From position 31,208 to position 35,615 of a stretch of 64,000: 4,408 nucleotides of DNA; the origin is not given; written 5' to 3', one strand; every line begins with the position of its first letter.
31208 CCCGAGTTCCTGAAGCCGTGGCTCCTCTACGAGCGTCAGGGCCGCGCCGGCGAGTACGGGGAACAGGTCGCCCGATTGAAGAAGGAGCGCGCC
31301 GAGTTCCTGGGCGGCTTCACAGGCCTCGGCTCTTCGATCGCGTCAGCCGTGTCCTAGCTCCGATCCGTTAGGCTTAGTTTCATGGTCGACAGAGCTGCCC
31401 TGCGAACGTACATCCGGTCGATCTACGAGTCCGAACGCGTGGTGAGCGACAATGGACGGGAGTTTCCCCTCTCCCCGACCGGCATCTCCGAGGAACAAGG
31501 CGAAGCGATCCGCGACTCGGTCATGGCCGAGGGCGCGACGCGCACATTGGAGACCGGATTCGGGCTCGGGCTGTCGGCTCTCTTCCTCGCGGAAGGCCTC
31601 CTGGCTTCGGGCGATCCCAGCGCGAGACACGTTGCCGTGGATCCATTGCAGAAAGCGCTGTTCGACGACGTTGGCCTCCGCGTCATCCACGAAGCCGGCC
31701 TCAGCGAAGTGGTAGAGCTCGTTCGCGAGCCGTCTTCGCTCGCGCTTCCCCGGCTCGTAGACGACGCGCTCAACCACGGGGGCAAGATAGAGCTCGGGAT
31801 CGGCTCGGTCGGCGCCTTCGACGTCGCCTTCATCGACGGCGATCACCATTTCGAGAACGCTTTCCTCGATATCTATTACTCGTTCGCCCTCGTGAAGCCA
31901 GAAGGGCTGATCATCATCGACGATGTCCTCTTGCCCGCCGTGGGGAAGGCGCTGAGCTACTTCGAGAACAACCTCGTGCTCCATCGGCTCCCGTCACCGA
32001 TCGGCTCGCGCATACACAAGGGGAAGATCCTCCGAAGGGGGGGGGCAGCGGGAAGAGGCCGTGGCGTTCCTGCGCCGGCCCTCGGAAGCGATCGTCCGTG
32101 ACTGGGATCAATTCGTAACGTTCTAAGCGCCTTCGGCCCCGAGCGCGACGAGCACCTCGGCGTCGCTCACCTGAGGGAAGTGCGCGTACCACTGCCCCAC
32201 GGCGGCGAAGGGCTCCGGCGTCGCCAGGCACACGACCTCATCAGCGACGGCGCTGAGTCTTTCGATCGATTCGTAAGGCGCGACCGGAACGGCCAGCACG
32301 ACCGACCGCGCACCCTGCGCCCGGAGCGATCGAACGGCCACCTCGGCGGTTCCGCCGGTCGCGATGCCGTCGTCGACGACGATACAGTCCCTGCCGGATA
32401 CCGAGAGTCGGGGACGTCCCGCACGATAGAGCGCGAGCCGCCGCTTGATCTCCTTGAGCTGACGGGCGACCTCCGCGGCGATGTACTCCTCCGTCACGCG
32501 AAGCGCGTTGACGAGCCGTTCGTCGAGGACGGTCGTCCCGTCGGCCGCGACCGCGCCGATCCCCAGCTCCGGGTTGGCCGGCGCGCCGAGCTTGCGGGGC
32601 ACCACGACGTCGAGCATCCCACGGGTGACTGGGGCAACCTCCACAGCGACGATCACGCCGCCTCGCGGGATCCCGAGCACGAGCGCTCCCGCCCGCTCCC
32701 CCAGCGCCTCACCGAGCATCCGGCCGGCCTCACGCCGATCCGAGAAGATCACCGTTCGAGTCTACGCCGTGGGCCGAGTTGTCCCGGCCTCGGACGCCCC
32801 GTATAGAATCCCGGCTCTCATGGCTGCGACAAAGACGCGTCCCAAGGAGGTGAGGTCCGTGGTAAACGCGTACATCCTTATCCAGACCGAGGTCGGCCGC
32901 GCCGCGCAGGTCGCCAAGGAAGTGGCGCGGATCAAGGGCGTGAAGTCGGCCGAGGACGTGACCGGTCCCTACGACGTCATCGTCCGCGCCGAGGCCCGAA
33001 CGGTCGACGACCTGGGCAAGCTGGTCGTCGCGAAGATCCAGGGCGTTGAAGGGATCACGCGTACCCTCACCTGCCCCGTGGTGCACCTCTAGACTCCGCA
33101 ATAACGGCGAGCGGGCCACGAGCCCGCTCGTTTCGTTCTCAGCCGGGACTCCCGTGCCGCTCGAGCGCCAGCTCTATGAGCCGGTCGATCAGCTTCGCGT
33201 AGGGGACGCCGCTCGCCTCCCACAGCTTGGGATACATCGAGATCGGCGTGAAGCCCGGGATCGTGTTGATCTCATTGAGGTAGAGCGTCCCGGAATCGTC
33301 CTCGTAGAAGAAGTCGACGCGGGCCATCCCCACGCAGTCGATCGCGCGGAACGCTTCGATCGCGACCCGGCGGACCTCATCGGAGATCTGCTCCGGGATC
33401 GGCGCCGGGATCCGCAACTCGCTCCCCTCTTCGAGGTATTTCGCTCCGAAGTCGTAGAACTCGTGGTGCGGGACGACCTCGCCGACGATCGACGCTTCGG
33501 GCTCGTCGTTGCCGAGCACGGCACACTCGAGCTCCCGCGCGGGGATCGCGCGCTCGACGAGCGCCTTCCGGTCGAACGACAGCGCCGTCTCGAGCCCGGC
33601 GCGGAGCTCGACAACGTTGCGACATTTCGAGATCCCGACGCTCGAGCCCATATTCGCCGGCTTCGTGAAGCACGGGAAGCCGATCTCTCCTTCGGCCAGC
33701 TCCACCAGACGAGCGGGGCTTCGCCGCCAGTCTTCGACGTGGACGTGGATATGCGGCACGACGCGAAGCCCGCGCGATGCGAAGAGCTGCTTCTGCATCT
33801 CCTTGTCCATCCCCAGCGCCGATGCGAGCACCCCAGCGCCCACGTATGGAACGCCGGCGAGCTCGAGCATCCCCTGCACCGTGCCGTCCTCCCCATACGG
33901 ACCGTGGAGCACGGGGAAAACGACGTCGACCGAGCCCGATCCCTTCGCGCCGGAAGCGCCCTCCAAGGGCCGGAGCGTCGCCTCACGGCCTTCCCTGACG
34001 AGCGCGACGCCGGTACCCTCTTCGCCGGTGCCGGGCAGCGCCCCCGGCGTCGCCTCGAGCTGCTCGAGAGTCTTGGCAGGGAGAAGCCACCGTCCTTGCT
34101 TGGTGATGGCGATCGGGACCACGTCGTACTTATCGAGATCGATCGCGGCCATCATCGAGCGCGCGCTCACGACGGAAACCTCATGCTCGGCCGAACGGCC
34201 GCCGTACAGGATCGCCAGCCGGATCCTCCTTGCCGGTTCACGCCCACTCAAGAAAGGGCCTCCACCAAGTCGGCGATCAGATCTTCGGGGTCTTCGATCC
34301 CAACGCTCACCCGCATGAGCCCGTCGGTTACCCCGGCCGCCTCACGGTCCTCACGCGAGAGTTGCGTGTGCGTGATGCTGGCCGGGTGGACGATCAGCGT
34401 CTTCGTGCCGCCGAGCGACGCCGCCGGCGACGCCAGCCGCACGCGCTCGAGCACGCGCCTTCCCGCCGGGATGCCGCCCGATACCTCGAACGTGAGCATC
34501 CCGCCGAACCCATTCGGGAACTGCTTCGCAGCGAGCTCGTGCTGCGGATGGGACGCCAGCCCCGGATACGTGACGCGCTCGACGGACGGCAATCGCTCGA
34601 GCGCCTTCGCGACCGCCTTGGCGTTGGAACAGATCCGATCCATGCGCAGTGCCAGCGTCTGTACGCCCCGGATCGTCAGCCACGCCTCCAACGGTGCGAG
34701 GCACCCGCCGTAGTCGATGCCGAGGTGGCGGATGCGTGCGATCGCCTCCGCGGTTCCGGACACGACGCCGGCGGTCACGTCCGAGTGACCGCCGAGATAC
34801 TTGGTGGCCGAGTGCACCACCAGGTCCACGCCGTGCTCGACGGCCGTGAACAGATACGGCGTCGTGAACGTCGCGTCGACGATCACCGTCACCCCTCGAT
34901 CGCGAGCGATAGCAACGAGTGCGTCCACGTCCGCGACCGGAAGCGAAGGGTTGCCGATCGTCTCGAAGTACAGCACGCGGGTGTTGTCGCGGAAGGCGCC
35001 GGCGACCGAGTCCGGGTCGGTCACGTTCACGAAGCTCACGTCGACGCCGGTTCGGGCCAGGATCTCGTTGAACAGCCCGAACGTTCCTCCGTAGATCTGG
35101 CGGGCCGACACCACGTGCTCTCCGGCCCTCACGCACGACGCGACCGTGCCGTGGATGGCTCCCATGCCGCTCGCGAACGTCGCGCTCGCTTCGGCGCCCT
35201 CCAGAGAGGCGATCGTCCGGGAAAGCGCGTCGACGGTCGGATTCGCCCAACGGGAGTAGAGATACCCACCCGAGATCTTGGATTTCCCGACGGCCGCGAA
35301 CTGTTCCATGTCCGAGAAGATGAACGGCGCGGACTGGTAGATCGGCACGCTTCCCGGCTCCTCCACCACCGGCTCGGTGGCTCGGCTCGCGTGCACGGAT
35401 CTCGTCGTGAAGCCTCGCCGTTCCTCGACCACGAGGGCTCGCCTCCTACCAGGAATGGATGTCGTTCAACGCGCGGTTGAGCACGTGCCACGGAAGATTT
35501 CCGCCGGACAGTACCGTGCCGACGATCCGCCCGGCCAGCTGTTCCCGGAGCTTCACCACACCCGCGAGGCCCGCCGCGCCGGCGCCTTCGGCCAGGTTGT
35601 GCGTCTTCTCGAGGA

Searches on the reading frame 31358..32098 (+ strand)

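Call 18: search_protein_families(library=pfam, proteins=[window:31358-32098:+], max_evalue=0.00001)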
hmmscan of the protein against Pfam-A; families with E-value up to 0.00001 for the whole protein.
window:31358-32098:+ (247 aa): 2 families
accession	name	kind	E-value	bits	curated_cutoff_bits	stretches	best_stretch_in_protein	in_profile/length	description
PF13578.12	Methyltransf_24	-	9.4e-13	49.4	26.3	1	64-190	1-105/105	Methyltransferase domain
PF01596.23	Methyltransf_3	-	3.1e-08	33.6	22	1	37-192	22-157/204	O-methyltransferase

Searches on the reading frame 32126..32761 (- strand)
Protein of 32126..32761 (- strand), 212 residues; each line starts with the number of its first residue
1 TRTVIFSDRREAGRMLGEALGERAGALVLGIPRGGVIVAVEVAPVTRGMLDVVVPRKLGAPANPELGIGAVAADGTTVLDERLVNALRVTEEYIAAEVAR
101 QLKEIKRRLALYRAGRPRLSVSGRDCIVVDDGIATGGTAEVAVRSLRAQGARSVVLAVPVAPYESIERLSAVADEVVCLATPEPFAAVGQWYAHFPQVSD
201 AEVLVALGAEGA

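Call 18: search_protein_families(library=pfam, proteins=[window:32126-32761:-], max_evalue=0.00001)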
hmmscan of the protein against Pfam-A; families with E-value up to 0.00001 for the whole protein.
window:32126-32761:- (212 aa): 1 family
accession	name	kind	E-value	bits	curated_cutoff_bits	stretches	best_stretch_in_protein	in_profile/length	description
PF00156.33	Pribosyltran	-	3.8e-12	46.2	26.3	1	27-179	32-143/158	Phosphoribosyl transferase domain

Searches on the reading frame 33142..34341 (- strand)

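Call 18: search_protein_families(library=pfam, proteins=[window:33142-34341:-], max_evalue=0.00001)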
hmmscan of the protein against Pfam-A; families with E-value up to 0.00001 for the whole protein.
window:33142-34341:- (400 aa): 4 families
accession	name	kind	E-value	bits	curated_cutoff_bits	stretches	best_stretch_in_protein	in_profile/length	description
PF07478.18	Dala_Dala_lig_C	-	7.9e-70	234.9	24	1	186-390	1-204/204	D-ala D-ala ligase C-terminus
PF01820.27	Dala_Dala_lig_N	-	2.6e-37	128.4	34.6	1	41-169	1-121/121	D-ala D-ala ligase N-terminus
PF02222.28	ATP-grasp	-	2.2e-07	31.1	27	1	215-359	24-160/179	ATP-grasp domain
PF02786.22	CPSase_L_D2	-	3e-06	27.4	19.8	1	179-360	1-178/211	Carbamoyl-phosphate synthase L chain, ATP binding domain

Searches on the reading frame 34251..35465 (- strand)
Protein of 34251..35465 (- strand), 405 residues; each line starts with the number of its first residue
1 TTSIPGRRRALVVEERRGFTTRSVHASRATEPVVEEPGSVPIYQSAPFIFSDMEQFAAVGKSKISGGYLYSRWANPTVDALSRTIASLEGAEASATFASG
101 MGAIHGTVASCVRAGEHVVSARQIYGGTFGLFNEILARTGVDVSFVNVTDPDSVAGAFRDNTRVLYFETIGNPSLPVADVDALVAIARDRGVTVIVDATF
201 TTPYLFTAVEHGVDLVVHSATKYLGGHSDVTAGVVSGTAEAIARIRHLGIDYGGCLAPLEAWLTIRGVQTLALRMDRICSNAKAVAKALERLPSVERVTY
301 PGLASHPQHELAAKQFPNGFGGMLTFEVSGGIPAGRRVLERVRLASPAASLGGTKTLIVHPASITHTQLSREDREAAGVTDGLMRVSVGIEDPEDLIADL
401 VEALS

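Call 18: search_protein_families(library=pfam, proteins=[window:34251-35465:-], max_evalue=0.00001)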
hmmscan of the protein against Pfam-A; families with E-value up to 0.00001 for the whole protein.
window:34251-35465:- (405 aa): 1 family
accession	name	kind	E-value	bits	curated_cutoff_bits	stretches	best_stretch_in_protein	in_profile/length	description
PF01053.26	Cys_Met_Meta_PP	-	8.6e-127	423.3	27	1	21-404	2-380/381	Cys/Met metabolism PLP-dependent enzyme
